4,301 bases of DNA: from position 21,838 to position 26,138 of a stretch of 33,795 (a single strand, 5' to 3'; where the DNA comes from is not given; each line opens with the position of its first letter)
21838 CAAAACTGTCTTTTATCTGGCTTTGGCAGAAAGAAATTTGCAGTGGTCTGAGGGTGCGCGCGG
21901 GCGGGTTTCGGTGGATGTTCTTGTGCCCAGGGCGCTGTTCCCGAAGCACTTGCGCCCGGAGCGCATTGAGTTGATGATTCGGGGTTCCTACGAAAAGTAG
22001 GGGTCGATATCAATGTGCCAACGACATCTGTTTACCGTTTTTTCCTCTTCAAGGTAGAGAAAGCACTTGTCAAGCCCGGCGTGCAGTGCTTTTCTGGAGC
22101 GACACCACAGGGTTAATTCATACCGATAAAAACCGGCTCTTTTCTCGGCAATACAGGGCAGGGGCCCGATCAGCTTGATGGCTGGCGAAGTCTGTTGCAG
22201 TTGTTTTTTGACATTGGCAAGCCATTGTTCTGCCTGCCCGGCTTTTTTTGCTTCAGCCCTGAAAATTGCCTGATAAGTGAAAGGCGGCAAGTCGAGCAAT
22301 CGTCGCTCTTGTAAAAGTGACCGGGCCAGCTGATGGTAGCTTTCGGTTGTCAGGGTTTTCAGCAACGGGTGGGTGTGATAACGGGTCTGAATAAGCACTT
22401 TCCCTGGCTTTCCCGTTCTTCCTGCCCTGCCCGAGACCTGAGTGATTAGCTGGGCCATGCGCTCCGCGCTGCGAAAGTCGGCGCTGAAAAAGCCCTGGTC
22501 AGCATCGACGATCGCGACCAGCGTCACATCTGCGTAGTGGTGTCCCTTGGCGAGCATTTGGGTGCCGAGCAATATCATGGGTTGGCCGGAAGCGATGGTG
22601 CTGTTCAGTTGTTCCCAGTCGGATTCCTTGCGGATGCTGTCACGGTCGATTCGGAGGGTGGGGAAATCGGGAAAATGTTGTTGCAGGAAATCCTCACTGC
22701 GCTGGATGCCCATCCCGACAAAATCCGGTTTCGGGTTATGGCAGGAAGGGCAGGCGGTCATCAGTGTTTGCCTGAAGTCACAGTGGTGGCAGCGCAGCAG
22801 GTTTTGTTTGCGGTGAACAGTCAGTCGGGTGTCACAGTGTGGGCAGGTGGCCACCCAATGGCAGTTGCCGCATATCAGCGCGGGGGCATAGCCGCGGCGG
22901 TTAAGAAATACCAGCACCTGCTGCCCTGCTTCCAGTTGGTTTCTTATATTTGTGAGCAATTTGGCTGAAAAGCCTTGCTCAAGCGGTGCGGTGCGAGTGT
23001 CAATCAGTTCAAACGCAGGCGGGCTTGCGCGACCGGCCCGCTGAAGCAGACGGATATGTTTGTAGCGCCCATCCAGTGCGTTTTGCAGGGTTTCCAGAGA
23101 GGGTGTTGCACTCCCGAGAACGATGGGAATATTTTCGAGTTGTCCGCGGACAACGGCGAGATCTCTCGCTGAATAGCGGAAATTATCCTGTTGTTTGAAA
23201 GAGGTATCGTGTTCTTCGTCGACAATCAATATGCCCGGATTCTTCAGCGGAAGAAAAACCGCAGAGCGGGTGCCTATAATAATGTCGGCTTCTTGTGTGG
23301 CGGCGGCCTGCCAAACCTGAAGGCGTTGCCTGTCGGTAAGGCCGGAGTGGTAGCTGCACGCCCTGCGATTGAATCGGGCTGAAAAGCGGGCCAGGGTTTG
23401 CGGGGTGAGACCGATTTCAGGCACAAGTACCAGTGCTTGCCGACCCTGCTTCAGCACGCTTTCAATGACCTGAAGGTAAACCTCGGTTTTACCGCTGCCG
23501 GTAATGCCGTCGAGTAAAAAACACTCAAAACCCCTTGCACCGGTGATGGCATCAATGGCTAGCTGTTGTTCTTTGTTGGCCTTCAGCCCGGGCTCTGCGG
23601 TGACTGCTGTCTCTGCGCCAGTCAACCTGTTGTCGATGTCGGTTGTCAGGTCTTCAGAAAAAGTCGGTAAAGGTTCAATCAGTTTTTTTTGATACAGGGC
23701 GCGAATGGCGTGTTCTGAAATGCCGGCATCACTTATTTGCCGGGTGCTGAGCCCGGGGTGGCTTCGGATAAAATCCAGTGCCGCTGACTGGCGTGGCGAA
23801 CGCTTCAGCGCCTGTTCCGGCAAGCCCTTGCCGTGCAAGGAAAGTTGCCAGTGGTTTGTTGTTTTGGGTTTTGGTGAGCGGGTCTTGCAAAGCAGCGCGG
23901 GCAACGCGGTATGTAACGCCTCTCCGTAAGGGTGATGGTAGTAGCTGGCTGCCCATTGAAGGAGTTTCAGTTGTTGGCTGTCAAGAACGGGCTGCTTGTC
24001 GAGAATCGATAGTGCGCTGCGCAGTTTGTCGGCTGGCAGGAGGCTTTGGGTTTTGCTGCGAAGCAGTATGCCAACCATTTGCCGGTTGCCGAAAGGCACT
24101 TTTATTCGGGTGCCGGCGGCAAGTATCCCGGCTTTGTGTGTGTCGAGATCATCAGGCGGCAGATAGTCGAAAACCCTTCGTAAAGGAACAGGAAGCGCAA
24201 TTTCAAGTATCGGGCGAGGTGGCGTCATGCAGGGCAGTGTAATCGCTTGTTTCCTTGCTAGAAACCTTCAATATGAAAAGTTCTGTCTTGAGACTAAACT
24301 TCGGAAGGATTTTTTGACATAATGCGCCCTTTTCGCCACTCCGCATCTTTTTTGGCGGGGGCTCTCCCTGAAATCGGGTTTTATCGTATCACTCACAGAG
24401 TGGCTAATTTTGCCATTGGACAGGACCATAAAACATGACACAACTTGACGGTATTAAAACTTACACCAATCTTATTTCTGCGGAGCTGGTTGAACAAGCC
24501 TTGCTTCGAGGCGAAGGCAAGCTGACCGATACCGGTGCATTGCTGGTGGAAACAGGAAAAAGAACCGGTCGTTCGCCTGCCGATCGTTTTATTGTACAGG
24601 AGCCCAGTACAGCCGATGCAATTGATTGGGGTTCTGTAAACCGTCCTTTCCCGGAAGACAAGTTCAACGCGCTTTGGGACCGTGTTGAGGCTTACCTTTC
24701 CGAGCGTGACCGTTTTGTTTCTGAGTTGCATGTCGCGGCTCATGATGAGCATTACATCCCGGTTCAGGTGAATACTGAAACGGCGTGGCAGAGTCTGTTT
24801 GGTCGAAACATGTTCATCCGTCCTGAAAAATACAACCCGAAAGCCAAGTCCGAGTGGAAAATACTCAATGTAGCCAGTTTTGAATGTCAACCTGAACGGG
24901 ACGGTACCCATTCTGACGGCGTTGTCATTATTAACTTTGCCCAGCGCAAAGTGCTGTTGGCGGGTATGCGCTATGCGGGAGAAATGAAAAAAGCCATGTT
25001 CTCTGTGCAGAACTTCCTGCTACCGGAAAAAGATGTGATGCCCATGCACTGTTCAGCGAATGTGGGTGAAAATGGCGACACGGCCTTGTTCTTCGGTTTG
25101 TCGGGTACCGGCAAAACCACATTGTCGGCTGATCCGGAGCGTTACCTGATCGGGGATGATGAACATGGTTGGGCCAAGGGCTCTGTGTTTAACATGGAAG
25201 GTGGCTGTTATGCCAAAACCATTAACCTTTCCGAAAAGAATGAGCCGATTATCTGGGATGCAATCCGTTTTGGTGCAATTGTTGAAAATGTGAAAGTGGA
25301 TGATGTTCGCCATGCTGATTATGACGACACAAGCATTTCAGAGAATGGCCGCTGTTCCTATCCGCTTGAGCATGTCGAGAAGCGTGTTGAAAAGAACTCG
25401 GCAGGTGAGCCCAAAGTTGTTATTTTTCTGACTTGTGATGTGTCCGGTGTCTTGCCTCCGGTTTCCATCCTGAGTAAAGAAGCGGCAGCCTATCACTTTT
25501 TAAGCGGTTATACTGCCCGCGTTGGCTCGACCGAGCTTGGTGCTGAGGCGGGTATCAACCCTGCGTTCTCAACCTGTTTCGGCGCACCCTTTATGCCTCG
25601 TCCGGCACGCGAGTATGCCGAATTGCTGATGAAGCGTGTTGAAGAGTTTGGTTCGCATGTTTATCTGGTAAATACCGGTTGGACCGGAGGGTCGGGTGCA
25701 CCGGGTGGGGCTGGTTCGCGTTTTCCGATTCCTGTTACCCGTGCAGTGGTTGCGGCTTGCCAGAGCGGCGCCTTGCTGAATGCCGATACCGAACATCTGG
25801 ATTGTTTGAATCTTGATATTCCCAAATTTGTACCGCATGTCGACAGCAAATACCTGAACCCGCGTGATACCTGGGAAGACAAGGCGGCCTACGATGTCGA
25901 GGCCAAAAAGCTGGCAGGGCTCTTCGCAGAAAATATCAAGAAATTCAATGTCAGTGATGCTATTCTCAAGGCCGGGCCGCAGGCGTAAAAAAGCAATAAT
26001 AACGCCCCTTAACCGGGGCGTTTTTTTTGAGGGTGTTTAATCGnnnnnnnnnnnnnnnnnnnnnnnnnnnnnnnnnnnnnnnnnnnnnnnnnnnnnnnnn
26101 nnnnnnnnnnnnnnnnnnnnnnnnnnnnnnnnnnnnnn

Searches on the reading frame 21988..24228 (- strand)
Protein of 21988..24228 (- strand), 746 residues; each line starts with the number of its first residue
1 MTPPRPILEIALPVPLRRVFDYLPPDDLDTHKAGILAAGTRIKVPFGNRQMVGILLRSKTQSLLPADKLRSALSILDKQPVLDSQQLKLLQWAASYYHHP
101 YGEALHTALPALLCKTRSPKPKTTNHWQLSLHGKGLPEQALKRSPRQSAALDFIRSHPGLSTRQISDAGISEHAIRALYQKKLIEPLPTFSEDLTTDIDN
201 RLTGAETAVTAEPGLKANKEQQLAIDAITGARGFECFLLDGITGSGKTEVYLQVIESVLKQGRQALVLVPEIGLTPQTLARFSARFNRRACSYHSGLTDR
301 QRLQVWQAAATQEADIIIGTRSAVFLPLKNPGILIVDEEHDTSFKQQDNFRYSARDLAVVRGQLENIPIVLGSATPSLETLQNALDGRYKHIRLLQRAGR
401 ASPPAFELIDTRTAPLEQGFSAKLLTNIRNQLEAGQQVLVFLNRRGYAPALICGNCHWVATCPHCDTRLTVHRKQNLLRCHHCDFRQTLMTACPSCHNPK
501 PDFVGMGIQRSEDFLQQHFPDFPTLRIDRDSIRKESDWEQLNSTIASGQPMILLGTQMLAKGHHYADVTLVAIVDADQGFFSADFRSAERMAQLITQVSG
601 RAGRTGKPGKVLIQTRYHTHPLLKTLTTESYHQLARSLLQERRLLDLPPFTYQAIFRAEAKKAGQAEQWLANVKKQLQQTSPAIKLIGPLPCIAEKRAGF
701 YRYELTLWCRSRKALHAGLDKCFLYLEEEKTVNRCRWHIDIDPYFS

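Call 12: search_protein_families(library=ncbifam, max_evalue=1e-10, proteins=[window:21988-24228:-])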
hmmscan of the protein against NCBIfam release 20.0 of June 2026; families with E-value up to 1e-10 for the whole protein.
window:21988-24228:- (746 aa): 15 families
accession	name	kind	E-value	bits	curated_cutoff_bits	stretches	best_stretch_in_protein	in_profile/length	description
NF004067.0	PRK05580.1-4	equivalog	5e-272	904.6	763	1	6-744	4-734/737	primosomal protein N'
NF004065.0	PRK05580.1-1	equivalog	3.3e-252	838.9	858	1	7-743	3-728/731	primosomal protein N'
NF004066.1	PRK05580.1-3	equivalog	6.4e-189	629.9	813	2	139-744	182-786/788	primosomal protein N'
TIGR00595.1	priA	equivalog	1.6e-174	581.2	230.35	1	238-744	1-509/509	replication restart helicase PriA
NF004070.0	PRK05580.2-2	equivalog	3e-172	574.5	921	1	7-744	13-726/729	primosomal protein N'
NF004071.0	PRK05580.2-3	equivalog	5.3e-143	477.6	1105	1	9-743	19-731/735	primosomal protein N'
NF004068.0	PRK05580.1-5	equivalog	8e-141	470.7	1249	1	208-743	250-791/795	primosomal protein N'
NF004072.0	PRK05580.2-4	equivalog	3.9e-128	428.5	1030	1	218-744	123-645/648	primosomal protein N'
NF004069.0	PRK05580.2-1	equivalog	1.7e-115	386.8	767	1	217-743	112-608/612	primosomal protein N'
NF011453.0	PRK14873.1-3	equivalog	9e-40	136.4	812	1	249-674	186-594/653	primosome assembly protein PriA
NF011452.0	PRK14873.1-2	equivalog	3.3e-34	118.1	980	1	254-697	218-647/708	primosomal protein N'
NF011454.0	PRK14873.1-4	equivalog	3.7e-30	104.8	951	1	16-532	10-450/651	primosomal protein N'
NF011455.0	PRK14873.1-5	equivalog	4.2e-30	104.6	969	1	254-654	181-582/675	primosomal protein N'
NF011451.0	PRK14873.1-1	equivalog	1.7e-15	56.4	1147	0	428-654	439-660/764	primosome assembly protein PriA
TIGR00580.2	mfd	equivalog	3.2e-14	52.3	800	1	238-353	458-578/907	transcription-repair coupling factor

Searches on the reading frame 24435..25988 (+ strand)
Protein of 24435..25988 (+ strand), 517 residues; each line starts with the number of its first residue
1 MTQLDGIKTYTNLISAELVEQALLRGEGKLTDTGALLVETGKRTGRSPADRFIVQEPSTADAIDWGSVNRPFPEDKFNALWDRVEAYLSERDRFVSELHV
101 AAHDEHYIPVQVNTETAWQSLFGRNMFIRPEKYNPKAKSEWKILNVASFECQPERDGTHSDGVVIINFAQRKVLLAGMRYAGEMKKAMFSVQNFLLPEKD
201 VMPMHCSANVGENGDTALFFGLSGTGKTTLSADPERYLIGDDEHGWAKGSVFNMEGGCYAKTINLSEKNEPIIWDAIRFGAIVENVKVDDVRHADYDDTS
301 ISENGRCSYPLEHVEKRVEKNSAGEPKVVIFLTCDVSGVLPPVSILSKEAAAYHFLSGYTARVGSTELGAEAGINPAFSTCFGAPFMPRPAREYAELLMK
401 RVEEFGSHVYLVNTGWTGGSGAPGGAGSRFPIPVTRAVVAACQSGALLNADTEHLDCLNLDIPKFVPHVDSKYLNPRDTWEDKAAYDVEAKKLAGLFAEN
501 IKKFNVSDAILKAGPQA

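Call 22: search_protein_families(library=ncbifam, max_evalue=1e-8, proteins=[window:24435-25988:+])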
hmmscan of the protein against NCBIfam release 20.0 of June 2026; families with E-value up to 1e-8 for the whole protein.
window:24435-25988:+ (517 aa): 6 families
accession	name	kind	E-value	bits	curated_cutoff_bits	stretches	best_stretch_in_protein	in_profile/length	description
NF006823.0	PRK09344.1-5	equivalog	1.2e-278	924.9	815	1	8-516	7-512/513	phosphoenolpyruvate carboxykinase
NF006820.0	PRK09344.1-2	subfamily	2.5e-209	696.3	636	1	8-516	19-527/529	phosphoenolpyruvate carboxykinase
NF006822.0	PRK09344.1-4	equivalog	2.1e-183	610.7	806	1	8-508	23-523/537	phosphoenolpyruvate carboxykinase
TIGR00224.1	pckA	equivalog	2e-182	607.7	590.05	1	11-516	23-531/532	phosphoenolpyruvate carboxykinase (ATP)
NF006819.0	PRK09344.1-1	subfamily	2.3e-165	551.5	745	1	9-516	27-537/538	phosphoenolpyruvate carboxykinase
NF006821.0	PRK09344.1-3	subfamily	3.5e-116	388.9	369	1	10-513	22-520/525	phosphoenolpyruvate carboxykinase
